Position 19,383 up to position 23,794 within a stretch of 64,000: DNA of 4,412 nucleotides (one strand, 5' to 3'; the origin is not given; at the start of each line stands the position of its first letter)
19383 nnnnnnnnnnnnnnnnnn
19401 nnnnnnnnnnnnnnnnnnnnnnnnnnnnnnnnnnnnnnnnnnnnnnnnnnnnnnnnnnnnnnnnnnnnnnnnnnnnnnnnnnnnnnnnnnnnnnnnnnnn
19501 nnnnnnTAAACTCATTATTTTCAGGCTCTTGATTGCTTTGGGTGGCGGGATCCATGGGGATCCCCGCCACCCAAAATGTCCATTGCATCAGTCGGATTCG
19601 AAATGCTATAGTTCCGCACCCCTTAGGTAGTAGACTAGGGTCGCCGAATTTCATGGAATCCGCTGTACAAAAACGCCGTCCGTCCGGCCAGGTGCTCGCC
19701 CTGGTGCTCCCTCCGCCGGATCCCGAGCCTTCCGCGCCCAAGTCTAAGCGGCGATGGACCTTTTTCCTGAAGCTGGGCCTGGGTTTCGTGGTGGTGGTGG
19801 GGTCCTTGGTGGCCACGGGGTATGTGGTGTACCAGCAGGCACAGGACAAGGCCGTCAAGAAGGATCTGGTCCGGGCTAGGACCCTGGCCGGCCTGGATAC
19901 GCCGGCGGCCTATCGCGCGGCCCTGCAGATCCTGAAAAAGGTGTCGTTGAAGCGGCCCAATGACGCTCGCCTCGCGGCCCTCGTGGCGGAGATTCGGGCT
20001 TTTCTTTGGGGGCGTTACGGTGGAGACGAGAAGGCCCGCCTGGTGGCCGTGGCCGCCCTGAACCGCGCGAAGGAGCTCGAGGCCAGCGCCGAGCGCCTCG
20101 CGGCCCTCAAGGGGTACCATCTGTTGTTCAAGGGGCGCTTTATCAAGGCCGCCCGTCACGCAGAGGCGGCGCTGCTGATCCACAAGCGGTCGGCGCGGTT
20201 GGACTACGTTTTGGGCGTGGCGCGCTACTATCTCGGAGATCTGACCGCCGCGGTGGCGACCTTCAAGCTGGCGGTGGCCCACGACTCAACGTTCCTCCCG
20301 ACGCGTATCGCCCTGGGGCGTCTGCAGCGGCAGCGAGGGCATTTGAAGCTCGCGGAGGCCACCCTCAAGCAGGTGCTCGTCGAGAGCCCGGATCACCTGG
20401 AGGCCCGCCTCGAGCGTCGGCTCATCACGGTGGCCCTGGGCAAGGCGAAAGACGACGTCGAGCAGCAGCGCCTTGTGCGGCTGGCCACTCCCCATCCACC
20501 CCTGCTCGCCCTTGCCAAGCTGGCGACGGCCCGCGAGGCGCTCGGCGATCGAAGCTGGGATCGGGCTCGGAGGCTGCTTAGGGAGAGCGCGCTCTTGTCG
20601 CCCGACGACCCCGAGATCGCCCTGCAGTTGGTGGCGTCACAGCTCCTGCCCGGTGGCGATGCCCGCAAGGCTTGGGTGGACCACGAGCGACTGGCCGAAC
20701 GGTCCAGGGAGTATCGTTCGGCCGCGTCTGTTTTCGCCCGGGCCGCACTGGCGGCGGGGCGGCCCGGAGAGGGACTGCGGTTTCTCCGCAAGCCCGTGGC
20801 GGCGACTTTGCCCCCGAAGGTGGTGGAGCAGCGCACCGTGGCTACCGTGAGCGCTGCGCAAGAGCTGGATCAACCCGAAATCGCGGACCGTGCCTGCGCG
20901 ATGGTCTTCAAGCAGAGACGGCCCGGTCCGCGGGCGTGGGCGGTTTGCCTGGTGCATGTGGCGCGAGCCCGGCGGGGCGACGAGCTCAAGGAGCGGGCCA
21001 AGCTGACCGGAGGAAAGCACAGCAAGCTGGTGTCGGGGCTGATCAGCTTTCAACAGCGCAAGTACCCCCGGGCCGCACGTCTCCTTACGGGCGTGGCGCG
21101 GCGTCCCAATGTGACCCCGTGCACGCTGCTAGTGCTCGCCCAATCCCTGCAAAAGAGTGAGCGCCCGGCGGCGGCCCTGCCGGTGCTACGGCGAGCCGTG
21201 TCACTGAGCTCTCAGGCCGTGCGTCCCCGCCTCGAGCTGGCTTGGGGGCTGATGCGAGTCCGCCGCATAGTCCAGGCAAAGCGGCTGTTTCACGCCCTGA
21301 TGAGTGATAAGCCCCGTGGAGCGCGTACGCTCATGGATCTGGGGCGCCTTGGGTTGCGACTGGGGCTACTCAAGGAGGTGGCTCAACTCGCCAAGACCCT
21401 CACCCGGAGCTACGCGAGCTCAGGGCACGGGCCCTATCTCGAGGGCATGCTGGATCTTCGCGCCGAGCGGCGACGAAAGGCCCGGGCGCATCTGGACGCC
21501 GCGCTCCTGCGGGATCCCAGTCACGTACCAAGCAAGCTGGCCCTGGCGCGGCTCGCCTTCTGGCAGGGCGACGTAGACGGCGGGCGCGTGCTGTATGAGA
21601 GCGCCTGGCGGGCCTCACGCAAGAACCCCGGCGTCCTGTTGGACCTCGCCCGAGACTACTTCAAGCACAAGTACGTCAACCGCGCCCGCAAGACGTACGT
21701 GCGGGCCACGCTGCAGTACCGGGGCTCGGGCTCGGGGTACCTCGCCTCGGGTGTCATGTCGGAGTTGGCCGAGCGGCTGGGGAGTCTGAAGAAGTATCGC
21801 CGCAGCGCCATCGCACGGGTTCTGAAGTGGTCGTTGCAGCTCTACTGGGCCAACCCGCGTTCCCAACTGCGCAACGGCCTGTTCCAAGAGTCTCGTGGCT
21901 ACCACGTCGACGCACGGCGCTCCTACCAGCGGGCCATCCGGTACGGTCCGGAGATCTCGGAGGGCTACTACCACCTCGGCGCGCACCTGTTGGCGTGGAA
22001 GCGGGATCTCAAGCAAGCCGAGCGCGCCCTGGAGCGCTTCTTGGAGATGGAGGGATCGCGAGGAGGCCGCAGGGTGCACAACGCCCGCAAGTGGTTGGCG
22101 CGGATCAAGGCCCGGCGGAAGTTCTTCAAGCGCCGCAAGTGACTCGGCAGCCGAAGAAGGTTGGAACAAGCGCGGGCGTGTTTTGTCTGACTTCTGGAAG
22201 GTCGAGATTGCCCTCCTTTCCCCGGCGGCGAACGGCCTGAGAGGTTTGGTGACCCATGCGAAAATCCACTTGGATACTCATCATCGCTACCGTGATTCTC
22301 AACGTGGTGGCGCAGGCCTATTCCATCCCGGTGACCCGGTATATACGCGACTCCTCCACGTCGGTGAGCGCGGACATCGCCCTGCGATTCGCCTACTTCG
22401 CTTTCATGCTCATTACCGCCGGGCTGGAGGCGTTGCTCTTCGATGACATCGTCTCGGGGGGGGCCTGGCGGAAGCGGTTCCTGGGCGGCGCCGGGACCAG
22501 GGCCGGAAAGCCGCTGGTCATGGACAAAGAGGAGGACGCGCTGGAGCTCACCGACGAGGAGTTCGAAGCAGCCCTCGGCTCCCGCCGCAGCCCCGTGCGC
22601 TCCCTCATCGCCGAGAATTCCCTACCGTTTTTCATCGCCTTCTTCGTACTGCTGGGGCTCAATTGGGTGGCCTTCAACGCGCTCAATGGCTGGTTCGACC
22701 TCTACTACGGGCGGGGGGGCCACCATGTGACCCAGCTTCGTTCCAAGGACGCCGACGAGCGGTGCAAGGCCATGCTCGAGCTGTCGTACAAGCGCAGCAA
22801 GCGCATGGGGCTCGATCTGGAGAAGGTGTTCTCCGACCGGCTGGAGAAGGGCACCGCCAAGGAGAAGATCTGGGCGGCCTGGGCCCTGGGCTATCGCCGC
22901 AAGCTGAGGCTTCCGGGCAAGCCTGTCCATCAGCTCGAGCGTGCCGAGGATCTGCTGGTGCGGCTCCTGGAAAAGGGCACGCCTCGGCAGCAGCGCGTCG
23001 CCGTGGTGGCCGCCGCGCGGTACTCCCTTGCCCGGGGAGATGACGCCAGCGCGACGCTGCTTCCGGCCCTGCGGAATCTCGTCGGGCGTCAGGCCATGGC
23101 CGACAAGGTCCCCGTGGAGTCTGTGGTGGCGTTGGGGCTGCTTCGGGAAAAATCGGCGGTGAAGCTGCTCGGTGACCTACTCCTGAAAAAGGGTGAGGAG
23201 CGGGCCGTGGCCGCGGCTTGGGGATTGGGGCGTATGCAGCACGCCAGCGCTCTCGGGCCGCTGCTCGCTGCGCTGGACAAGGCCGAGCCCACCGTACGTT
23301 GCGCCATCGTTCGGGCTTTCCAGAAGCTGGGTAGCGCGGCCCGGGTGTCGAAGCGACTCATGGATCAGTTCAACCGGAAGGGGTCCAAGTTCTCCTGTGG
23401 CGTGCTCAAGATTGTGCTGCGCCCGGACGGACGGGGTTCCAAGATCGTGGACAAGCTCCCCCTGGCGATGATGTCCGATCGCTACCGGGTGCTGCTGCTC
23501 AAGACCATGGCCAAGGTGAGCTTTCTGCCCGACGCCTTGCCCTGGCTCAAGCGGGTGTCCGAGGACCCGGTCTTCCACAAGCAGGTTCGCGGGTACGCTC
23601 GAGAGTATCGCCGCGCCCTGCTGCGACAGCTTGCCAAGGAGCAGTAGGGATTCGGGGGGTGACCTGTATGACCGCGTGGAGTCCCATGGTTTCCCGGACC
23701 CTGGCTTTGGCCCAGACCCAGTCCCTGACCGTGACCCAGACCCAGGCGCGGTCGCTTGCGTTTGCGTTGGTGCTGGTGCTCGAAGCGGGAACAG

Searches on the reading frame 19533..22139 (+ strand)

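Call 10: search_protein_families(library=pfam, proteins=[window:19533-22139:+], max_evalue=0.01)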
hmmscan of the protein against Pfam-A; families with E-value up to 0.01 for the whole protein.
window:19533-22139:+ (869 aa): 9 families
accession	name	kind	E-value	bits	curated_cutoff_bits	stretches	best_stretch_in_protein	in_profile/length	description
PF14559.12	TPR_19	-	5.3e-24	84.8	25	3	235-290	5-60/68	Tetratricopeptide repeat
PF13432.12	TPR_16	-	1.8e-11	44.7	32.7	2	635-699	1-65/65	Tetratricopeptide repeat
PF07719.23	TPR_2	-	2e-09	37.3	27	0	225-252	5-32/34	Tetratricopeptide repeat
PF13428.12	TPR_14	-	2.2e-06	28.2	23.5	0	669-707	5-43/44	Tetratricopeptide repeat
PF13181.12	TPR_8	-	4.1e-06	27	25.7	0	225-248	5-28/34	Tetratricopeptide repeat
PF00515.34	TPR_1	-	0.00022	21.3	27.8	0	225-253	5-33/34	Tetratricopeptide repeat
PF25064.1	ARM_TT21_5th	-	0.0008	20.1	27.8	0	576-655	14-96/117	TT21 fifth ARM repeats domain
PF13176.12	TPR_7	-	0.0016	18.8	27.9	0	259-285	3-31/36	Tetratricopeptide repeat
PF24575.1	TPR_Slam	-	0.0046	17.8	35.2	0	259-294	51-86/104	Surface lipoprotein assembly modifier, N-terminal TPR repeats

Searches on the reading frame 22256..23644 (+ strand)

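Call 10: search_protein_families(library=pfam, proteins=[window:22256-23644:+], max_evalue=0.01)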
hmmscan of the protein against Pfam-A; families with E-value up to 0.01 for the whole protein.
window:22256-23644:+ (463 aa): 2 families
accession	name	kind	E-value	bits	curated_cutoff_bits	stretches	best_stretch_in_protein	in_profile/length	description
PF13646.12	HEAT_2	-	5.2e-08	33.5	27.7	1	318-372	18-71/88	HEAT repeats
PF03130.22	HEAT_PBS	-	2.9e-05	24.6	20.9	0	318-341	3-26/27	PBS lyase HEAT-like repeat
